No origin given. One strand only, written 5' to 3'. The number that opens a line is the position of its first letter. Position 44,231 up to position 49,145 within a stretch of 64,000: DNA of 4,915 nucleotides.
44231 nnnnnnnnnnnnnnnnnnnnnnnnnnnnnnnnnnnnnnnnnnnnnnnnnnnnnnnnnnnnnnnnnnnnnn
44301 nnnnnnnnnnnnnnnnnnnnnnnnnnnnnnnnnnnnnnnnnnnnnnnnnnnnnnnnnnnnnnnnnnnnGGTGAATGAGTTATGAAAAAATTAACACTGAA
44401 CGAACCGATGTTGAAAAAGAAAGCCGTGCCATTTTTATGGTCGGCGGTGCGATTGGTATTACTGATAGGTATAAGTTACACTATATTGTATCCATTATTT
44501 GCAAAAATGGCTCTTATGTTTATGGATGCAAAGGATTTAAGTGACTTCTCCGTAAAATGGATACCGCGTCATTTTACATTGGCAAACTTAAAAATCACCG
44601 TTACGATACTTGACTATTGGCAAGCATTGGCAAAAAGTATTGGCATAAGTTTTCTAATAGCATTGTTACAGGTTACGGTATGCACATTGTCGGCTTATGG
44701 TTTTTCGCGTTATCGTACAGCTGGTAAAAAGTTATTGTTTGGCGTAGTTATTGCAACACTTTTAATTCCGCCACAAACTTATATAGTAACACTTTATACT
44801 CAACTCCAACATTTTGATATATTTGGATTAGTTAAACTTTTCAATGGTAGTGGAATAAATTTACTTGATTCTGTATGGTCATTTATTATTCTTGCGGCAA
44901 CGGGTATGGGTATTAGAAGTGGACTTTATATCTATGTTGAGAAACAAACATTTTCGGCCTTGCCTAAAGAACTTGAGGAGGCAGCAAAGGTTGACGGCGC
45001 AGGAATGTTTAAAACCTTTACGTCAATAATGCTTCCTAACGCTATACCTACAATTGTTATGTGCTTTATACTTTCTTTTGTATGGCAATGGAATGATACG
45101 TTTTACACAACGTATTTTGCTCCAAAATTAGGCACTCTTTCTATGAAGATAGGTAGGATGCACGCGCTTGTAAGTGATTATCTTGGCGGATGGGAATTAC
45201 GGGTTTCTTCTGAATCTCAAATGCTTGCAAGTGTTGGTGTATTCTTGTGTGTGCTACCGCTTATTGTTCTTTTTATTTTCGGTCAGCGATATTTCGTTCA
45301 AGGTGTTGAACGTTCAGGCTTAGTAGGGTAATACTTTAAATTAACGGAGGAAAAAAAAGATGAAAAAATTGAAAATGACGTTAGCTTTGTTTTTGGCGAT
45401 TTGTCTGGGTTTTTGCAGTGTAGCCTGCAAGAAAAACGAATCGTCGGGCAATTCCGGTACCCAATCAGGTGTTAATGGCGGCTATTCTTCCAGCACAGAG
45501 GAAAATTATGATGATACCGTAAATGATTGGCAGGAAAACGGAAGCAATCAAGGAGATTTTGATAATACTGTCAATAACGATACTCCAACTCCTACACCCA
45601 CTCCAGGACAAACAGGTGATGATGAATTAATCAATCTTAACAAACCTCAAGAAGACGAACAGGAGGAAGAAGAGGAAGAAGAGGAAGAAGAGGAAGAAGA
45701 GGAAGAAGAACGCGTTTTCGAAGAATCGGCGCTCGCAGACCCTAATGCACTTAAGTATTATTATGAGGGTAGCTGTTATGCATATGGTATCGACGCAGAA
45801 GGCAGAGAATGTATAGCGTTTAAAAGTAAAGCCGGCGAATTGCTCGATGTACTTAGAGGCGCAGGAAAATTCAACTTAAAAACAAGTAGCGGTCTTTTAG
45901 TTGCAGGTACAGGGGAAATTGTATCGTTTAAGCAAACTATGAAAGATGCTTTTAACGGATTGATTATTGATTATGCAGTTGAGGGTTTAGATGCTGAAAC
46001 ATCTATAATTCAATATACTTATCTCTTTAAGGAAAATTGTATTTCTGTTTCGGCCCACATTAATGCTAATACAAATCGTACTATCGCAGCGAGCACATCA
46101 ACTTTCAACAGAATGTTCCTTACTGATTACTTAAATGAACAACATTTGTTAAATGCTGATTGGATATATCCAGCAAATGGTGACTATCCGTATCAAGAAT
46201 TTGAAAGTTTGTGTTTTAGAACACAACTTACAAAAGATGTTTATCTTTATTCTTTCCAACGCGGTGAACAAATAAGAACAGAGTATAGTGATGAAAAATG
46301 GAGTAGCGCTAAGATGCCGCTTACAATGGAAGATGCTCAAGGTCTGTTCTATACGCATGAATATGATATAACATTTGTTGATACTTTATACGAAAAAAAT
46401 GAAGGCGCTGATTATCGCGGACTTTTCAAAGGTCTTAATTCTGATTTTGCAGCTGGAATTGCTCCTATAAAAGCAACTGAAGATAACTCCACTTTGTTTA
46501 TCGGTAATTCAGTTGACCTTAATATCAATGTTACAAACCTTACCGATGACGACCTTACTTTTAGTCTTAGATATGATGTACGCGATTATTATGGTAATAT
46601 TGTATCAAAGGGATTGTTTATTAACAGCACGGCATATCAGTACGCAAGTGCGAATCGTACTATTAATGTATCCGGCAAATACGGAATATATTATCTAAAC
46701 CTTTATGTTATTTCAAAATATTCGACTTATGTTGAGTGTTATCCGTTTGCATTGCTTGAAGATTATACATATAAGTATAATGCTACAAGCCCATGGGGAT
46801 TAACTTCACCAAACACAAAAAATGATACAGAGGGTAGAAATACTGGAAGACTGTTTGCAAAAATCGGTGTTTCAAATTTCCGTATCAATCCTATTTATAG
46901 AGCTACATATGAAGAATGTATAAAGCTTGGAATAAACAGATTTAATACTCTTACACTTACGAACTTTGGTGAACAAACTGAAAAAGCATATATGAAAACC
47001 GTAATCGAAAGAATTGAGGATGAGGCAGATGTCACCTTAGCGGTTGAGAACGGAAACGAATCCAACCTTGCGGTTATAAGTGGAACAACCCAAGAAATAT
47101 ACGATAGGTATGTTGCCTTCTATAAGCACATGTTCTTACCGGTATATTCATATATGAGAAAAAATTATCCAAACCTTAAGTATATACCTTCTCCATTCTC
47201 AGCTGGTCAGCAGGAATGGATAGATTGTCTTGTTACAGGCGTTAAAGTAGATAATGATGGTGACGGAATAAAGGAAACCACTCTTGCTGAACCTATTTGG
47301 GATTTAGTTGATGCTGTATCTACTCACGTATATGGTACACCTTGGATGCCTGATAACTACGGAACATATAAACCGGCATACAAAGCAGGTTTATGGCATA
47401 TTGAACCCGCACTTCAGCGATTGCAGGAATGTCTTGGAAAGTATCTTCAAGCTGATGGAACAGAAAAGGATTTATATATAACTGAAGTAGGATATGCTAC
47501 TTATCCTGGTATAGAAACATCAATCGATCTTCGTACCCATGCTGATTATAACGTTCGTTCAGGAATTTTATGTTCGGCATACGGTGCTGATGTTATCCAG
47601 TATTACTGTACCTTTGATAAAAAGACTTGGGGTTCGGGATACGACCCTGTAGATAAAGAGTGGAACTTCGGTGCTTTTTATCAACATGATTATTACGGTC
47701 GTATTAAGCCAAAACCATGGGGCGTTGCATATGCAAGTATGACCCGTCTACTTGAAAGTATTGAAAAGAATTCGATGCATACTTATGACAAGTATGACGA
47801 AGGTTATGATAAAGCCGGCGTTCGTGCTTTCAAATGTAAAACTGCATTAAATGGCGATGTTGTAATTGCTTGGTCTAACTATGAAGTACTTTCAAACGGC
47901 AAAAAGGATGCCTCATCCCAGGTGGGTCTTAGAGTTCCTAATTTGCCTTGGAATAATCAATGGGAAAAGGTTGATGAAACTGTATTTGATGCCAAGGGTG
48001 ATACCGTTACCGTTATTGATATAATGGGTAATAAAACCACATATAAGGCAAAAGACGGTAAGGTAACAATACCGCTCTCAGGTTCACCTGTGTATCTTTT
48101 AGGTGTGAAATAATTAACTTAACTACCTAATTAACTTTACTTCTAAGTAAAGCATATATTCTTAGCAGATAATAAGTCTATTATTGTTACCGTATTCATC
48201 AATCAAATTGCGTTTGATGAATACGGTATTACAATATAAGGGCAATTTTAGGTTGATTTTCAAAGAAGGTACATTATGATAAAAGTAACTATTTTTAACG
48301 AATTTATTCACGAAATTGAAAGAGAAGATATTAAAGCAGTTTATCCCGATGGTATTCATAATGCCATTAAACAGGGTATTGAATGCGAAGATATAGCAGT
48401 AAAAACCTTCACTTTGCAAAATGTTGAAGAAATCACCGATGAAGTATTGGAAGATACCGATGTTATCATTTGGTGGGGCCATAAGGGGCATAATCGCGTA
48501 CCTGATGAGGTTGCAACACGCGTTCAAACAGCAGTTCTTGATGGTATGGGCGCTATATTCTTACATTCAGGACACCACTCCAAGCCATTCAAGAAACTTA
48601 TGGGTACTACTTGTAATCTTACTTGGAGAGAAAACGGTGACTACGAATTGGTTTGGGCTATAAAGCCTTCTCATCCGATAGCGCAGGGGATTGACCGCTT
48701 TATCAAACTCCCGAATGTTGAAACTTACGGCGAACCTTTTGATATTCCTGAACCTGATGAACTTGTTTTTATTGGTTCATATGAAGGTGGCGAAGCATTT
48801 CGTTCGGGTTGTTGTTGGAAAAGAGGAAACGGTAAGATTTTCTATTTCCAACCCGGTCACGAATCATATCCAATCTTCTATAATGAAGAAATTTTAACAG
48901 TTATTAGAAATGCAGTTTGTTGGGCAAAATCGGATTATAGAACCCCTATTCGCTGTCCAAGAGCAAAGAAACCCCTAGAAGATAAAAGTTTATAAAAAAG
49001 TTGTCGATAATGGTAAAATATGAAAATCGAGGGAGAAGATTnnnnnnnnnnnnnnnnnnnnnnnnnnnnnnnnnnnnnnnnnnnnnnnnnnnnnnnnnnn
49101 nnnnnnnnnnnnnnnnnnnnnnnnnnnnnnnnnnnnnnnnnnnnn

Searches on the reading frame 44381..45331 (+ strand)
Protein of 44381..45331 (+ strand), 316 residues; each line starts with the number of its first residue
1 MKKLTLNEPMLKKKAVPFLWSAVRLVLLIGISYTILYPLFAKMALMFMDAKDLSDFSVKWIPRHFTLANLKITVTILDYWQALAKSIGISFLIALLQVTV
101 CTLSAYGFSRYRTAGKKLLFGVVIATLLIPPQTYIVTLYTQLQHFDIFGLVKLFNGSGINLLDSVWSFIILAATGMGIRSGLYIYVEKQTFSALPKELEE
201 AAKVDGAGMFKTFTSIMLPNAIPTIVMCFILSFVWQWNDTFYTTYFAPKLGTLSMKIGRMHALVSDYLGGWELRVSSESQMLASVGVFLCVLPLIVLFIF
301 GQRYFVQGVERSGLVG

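Call 8: search_protein_families(library=pfam, proteins=[window:44381-45331:+])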
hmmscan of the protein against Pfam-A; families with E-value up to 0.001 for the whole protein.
window:44381-45331:+ (316 aa): 1 family
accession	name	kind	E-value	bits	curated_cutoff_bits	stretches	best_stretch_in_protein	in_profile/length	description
PF00528.27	BPD_transp_1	-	6.9e-16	58.9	26.4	1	105-310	9-183/184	Binding-protein-dependent transport system inner membrane component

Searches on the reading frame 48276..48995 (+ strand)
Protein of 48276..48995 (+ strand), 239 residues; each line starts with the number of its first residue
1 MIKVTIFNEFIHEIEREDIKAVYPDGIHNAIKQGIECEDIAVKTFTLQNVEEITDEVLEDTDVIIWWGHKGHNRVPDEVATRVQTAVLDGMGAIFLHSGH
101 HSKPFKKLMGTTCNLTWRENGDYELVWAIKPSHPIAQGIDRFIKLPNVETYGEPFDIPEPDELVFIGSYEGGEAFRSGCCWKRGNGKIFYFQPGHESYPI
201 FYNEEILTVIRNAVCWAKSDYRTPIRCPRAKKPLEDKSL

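Call 9: search_protein_families(library=pfam, proteins=[window:48276-48995:+])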
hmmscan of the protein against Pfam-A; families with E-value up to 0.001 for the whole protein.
window:48276-48995:+ (239 aa): 1 family
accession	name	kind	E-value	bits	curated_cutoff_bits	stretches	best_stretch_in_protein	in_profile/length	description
PF06283.17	ThuA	-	3.5e-32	112.8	33.4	1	3-217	1-209/209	Trehalose utilisation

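Call 46: search_protein_families(library=ncbifam, proteins=[window:48276-48995:+], max_evalue=0.00001)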
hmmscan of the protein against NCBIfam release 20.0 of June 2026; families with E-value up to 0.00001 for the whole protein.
window:48276-48995:+ (239 aa): 0 families
